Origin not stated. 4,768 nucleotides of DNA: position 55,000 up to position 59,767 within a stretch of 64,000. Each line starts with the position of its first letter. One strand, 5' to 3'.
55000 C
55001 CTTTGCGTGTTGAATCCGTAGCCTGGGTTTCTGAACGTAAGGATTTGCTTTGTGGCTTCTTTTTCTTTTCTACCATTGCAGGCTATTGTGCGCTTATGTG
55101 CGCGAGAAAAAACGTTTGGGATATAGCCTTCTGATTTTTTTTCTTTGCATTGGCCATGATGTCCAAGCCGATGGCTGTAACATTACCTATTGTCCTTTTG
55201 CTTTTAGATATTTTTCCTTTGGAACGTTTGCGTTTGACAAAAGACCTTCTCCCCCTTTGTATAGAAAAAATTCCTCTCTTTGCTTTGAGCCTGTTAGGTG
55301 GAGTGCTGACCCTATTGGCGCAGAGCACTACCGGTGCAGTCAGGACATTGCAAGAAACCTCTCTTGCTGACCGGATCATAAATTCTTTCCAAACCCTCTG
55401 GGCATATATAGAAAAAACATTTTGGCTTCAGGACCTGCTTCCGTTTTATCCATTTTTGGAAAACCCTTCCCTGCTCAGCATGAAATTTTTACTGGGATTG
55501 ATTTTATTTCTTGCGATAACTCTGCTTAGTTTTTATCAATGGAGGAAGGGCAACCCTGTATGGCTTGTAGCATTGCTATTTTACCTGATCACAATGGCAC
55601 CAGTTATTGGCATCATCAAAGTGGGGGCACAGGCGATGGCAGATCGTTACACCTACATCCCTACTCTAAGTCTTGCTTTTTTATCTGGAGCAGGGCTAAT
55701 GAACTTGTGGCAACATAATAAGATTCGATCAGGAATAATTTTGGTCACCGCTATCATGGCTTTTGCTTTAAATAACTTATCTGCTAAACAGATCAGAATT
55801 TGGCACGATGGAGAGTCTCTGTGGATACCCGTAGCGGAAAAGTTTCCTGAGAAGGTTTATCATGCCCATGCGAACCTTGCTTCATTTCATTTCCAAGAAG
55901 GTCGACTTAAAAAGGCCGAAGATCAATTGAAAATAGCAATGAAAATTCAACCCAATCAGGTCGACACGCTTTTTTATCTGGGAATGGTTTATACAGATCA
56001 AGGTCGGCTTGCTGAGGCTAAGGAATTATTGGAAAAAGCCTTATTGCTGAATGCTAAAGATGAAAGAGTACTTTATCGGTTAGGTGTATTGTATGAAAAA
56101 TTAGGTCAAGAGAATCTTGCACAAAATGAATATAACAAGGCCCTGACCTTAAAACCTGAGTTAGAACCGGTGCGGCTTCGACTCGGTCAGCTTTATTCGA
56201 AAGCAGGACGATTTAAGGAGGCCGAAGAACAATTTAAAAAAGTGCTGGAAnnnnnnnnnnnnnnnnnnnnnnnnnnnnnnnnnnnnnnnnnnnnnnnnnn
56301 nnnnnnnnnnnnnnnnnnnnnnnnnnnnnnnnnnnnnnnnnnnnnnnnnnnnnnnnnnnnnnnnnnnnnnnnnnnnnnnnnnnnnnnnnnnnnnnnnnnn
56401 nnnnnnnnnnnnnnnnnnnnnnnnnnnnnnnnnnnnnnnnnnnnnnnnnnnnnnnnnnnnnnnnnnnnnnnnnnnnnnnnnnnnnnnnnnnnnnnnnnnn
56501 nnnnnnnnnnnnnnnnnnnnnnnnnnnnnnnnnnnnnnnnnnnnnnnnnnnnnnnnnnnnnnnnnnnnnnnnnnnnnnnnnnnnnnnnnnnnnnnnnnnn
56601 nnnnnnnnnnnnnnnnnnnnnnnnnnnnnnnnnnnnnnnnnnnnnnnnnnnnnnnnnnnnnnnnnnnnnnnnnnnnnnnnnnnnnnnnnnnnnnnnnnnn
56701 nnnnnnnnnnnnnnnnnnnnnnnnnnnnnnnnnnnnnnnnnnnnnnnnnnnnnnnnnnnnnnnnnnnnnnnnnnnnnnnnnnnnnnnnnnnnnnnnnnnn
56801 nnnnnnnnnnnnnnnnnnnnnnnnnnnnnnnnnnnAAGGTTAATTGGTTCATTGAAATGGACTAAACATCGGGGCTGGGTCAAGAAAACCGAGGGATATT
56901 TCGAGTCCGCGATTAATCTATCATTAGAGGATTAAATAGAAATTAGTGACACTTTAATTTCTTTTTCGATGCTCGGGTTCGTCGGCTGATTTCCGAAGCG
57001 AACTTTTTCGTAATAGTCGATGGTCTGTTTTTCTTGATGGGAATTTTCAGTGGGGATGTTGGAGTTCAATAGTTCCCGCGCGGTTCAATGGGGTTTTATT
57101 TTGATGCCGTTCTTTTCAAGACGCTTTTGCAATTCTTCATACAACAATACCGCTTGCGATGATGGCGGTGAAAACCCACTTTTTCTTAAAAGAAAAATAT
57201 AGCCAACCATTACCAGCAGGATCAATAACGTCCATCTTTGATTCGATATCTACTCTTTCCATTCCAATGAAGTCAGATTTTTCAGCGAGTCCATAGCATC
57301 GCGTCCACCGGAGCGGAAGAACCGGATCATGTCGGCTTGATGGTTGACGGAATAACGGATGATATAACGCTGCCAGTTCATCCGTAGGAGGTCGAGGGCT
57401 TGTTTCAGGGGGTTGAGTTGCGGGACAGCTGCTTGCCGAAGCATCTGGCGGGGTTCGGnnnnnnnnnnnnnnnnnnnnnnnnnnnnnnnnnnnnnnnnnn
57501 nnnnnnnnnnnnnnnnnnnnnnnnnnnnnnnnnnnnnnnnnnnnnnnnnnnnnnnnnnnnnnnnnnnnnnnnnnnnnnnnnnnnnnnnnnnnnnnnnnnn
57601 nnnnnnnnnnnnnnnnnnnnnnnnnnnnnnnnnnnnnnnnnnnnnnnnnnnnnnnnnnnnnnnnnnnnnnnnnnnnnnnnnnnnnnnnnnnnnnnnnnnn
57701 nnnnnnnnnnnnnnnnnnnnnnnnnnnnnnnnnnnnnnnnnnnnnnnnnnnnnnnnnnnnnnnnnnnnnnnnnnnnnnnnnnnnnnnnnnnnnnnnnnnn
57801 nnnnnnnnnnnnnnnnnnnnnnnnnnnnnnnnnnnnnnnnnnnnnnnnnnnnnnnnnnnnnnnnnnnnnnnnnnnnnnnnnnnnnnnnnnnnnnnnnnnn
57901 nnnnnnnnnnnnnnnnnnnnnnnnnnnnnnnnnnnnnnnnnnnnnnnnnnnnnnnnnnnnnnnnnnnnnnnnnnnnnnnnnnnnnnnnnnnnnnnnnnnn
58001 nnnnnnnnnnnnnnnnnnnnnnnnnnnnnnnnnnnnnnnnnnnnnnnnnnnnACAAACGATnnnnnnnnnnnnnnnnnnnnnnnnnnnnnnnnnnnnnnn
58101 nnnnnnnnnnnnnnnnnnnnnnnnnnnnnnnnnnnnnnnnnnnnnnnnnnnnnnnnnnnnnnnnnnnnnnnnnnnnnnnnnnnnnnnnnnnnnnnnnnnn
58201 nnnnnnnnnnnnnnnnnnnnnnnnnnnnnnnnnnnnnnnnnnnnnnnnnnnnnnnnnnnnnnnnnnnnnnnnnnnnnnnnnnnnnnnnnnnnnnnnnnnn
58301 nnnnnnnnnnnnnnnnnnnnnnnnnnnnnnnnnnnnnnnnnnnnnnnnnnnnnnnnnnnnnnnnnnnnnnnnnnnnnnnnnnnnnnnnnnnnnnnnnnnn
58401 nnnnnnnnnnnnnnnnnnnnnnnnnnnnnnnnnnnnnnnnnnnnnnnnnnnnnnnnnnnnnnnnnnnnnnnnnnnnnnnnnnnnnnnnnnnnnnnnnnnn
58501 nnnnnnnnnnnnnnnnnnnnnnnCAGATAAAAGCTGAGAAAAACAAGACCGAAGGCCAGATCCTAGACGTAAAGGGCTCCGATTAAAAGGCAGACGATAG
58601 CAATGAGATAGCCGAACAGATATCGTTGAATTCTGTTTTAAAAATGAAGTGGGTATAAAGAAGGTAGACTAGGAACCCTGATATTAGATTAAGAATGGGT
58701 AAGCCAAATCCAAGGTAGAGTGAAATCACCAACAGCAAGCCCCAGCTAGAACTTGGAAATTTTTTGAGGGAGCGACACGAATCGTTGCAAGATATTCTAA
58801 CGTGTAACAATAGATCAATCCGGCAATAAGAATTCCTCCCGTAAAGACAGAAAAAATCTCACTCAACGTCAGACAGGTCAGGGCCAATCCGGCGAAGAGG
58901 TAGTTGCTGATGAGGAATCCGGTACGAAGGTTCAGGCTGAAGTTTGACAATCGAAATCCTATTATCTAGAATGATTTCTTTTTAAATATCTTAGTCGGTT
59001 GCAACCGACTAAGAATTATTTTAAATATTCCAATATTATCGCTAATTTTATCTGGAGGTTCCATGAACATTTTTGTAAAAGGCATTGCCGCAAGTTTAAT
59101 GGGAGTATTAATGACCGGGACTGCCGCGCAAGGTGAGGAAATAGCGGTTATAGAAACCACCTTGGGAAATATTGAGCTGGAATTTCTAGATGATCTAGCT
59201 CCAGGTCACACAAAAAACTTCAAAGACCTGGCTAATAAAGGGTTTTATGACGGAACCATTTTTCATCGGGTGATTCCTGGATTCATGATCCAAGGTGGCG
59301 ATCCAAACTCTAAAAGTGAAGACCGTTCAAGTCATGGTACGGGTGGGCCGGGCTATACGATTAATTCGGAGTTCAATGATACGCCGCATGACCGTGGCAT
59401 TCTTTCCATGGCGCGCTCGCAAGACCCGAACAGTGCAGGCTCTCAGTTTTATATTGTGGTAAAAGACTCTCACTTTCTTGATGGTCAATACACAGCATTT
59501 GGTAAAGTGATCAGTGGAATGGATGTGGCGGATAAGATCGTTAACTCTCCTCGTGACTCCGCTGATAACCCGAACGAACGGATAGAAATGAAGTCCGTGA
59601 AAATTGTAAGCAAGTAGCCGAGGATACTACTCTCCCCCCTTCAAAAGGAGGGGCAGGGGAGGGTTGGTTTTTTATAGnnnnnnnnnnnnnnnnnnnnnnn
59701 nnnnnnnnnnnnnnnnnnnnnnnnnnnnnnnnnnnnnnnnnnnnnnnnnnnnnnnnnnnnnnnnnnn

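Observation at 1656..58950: High pseudogene load confined to accessory genes, much of it from in-frame stops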

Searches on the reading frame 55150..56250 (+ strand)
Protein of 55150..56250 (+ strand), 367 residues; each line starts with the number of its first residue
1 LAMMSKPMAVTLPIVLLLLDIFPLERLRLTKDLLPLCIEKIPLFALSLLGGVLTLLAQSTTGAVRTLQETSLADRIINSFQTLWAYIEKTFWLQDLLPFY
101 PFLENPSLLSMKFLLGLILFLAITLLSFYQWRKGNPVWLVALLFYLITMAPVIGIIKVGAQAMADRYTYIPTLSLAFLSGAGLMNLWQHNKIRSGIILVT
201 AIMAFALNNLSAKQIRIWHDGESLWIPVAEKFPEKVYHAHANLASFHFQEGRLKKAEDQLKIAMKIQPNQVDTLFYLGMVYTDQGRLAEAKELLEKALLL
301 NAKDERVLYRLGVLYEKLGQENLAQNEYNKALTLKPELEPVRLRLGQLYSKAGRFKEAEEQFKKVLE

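Call 22: find_related_loci(query=window:55150-56250:+, collection=metagenome_contigs, flank=10000)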
Query window:55150-56250:+ (367 aa) in metagenome_contigs; peptide patterns used: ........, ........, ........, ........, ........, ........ (x = any residue, [..] = any of these).
92 stretches matched a pattern; 18 encode a relative of the query (tblastn E <= 1e-3); 18 distinct loci.
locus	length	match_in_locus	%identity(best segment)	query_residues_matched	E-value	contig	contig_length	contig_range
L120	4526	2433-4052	89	1-367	0e+0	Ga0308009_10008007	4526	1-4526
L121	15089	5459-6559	81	1-367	0e+0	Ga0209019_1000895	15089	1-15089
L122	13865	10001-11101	80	1-367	0e+0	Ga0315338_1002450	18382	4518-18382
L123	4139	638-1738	78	1-367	0e+0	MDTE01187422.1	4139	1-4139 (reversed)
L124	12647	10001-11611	79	1-367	0e+0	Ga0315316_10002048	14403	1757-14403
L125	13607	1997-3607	82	1-367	0e+0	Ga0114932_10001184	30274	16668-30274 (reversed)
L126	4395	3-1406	77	70-367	9e-155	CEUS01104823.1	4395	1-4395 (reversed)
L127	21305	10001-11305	80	1-367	0e+0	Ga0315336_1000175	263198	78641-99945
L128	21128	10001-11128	34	1-367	1e-43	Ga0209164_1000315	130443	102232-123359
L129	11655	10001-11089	32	201-367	3e-14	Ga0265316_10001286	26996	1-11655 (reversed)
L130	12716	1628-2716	32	201-367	3e-14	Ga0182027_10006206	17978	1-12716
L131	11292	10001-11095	25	1-367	8e-15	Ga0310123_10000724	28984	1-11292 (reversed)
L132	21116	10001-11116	24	86-367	1e-11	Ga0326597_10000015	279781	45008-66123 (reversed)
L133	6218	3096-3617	45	238-362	7e-9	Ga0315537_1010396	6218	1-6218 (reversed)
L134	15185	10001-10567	27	235-367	4e-8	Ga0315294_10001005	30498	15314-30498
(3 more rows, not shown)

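Call 59: search_protein_families(library=pfam, max_evalue=0.01, proteins=[L125:3787-5859:-])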
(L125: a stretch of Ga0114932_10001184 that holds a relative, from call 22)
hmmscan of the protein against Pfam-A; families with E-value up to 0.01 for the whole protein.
L125:3787-5859:- (690 aa): 3 families
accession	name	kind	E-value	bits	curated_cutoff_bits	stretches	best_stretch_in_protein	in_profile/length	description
PF11992.13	TgpA_N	-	3.7e-37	128.5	30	1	26-368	3-331/333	TgpA N-terminal domain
PF01841.26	Transglut_core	-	1.3e-25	90.2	23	1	400-514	2-108/108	Transglutaminase-like superfamily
PF13559.11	DUF4129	-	0.0017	18.8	24.8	1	621-678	1-59/69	Domain of unknown function (DUF4129)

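Call 61: search_protein_families(library=ncbifam, max_evalue=0.001, proteins=[L125:1445-3679:+, L125:3787-5859:-])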
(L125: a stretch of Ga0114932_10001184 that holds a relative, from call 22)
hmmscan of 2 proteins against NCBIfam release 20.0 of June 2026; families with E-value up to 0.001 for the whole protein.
L125:1445-3679:+ (745 aa): 39 families (the best 25 are shown)
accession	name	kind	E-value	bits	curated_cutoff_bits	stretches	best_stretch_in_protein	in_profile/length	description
TIGR02521.1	type_IV_pilW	equivalog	8.5e-42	143.3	154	5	562-649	36-123/234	type IV pilus biogenesis/stability protein PilW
NF040959.1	MamA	equivalog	2.9e-37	128.1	200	3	486-621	68-203/204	magnetosome protein MamA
TIGR02917.1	PEP_TPR_lipo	equivalog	5.8e-36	123.7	312.2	2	424-689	468-733/899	XrtA/PEP-CTERM system TPR-repeat protein PrsT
NF008391.2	PRK11189.1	equivalog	2.2e-25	89.8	250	3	471-579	47-155/297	lipoprotein NlpI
NF033762.1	social_mot_Tgl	equivalog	4.8e-25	88.3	225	3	568-716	42-193/252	social motility TPR repeat lipoprotein Tgl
NF033920.0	C39_PA2778_fam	equivalog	1.2e-22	80.6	150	3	569-652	168-251/255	PA2778 family cysteine peptidase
NF033758.1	gliding_GltE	equivalog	1.2e-20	73.9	225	1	412-616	146-350/411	adventurous gliding motility TPR repeat lipoprotein GltE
TIGR00990.1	3a0801s09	subfamily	8e-20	71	757.25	2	423-540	333-450/615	mitochondrial import receptor subunit TOM70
TIGR02552.1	LcrH_SycD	equivalog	3.7e-19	68.8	104.8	4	441-557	4-120/136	SycD/LcrH family type III secretion system chaperone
NF002725.1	PRK02603.1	equivalog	7.4e-18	65.1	143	1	662-734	38-113/173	photosystem I assembly protein Ycf3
TIGR00540.1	TPR_hemY_coli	hypoth_equivalog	4.6e-17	61.9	142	2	602-718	272-384/385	heme biosynthesis-associated TPR protein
NF052415.1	T3SS_chap_SctY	equivalog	5.6e-16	59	70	2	632-721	13-105/106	type III secretion apparatus assembly chaperone SctY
TIGR02795.1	tol_pal_ybgF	equivalog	9.3e-16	58.5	90.1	1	533-627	12-112/119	tol-pal system protein YbgF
NF047507.1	TPR_BatC_Lepto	exception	3.6e-15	56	175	1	431-529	34-136/214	TPR repeat-containing protein BatC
NF008520.0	PRK11447.1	equivalog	1.9e-14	52.5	858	1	620-728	230-338/1157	cellulose synthase complex outer membrane protein BcsC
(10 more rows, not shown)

L125:3787-5859:- (690 aa): 0 families

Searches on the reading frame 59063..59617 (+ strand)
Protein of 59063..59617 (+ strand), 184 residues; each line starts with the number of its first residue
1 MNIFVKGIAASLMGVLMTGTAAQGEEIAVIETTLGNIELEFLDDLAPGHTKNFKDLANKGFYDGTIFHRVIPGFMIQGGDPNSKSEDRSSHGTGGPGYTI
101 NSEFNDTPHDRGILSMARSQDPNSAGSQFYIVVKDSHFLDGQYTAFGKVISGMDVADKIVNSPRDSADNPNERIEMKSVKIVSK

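Call 9: find_encoding_contigs(protein=window:59063-59617:+, flank=10000, max_places=10)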
Protein window:59063-59617:+ (184 aa): 19 contigs read that carry it; 10 places shown.
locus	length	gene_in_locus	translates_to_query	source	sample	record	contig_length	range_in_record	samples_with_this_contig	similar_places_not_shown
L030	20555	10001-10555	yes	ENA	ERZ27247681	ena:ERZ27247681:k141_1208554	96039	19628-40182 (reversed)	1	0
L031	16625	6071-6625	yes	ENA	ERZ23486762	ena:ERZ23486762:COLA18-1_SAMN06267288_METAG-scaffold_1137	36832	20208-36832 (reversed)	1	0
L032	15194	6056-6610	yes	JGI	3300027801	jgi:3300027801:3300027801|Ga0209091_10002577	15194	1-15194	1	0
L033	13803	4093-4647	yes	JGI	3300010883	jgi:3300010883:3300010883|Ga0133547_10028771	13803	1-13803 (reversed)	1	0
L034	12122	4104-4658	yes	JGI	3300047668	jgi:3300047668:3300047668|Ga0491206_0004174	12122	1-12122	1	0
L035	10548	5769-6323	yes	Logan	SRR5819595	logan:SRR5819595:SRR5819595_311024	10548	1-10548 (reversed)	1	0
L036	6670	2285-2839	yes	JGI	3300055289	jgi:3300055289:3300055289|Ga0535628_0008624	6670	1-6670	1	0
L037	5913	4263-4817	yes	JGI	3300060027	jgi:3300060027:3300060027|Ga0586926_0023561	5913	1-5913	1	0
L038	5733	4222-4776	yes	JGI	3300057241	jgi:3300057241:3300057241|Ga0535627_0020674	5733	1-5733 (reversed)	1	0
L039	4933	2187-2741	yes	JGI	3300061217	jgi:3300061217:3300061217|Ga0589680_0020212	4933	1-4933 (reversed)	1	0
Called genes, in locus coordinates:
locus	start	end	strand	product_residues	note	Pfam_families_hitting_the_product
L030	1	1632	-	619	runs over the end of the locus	PF13517:FG-GAP_3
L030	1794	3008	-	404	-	PF03453:MoeA_N, PF00994:MoCF_biosynth, PF03454:MoeA_C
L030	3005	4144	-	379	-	PF03205:MobB, PF12804:NTP_transf_3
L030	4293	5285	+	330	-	PF07731:Cu-oxidase_2 (faint), PF07732:Cu-oxidase_3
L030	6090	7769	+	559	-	-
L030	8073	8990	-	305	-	PF01841:Transglut_core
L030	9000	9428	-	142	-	PF11992:TgpA_N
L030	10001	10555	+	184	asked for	PF00160:Pro_isomerase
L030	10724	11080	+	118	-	PF14213:DUF4325 (weak)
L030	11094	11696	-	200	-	PF01965:DJ-1_PfpI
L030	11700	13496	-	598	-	PF26626:DUF8201, PF13231:PMT_2 (weak)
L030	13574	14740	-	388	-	PF04055:Radical_SAM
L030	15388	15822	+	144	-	PF13442:Cytochrome_CBB3, PF00034:Cytochrom_C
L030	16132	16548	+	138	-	PF12974:Phosphonate-bd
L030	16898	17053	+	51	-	-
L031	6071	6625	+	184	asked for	PF00160:Pro_isomerase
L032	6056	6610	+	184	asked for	PF00160:Pro_isomerase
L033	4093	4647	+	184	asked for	PF00160:Pro_isomerase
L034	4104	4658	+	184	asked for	PF00160:Pro_isomerase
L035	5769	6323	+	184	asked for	PF00160:Pro_isomerase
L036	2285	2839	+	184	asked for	PF00160:Pro_isomerase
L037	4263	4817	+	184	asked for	PF00160:Pro_isomerase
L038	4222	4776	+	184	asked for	PF00160:Pro_isomerase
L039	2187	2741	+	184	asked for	PF00160:Pro_isomerase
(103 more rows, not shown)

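Call 17: find_related_loci(query=window:59063-59617:+, collection=genome_contigs, flank=10000)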
Query window:59063-59617:+ (184 aa) in genome_contigs; peptide patterns used: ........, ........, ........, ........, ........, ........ (x = any residue, [..] = any of these).
600 stretches matched a pattern (row limit reached: there are more); 597 encode a relative of the query (tblastn E <= 1e-3); the best 80 are kept; 80 distinct loci.
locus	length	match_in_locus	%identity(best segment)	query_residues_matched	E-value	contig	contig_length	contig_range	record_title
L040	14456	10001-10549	73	1-184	2e-87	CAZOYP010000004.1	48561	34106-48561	MAG TPA_asm: uncultured Nitrospinaceae bacterium isolate SRP077602_co4_681 genome assembly, contig: NODE_1023_length_485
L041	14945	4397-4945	63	3-182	1e-74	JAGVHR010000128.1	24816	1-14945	MAG: Thermodesulfovibrionales bacterium isolate DeMMO2_13 c_000000052835, whole genome shotgun sequence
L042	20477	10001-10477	71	25-184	8e-75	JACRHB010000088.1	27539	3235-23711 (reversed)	MAG: Nitrospirae bacterium isolate NC_groundwater_1766_Pr3_B-0.1um_47_18 SR-2_scaffold_141_1278773, whole genome shotgun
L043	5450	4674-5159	69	22-184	4e-74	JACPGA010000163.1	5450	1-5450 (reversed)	MAG: Deltaproteobacteria bacterium isolate NC_groundwater_375_Ag_B-0.1um_55_8 GD18-4_B1_scaffold_799067, whole genome sh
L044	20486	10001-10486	67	22-184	9e-74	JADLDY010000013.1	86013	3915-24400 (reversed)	MAG: Deltaproteobacteria bacterium isolate SJ296 c_000000155174, whole genome shotgun sequence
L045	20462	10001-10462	71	28-182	7e-73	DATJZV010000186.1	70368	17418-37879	MAG TPA_asm: Nitrospirota bacterium isolate SMAG_U15187 k141_3169152, whole genome shotgun sequence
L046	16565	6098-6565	69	28-184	7e-72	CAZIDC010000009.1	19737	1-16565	MAG TPA_asm: uncultured Syntrophaceae bacterium isolate SRP080215_co1_117 genome assembly, contig: NODE_1650_length_1973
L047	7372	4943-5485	62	4-183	1e-71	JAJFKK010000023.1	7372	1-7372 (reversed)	MAG: Gammaproteobacteria bacterium isolate OFTM102 OFTM102_22, whole genome shotgun sequence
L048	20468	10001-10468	69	28-184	2e-71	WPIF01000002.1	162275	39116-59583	MAG: Nitrospirae bacterium isolate X2_MetaBAT.7 scaffold_30, whole genome shotgun sequence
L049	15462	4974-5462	66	19-182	2e-71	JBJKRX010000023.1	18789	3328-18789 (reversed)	MAG: Nitrospirota bacterium isolate Bin_69 S1Ck127_549303_flag_0_multi_7.9962_len_18789, whole genome shotgun sequence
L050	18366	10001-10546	61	7-177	3e-71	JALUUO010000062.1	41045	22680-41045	MAG: Nitrospirae bacterium isolate 128-326_metabat1_scaf2bin.025 128-326_scaffold_329_c1, whole genome shotgun sequence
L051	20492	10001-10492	65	20-184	8e-71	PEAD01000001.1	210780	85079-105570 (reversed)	MAG: Nitrospirae bacterium MYbin3 scaffold1, whole genome shotgun sequence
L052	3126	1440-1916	66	25-184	9e-71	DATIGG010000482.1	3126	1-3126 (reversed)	MAG TPA_asm: Thermodesulfobacteriota bacterium isolate SMAG_U16415 k141_1336425, whole genome shotgun sequence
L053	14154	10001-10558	60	2-182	3e-70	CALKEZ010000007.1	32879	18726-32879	MAG: uncultured Gammaproteobacteria bacterium isolate S2_Bin_METABAT__254_1 genome assembly, contig: c_000004028929, who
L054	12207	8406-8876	67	25-182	3e-70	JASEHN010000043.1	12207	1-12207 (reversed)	MAG: Thermodesulfobacteriota bacterium isolate Yes70-24 NODE_2194_length_12207_cov_4.771478, whole genome shotgun sequen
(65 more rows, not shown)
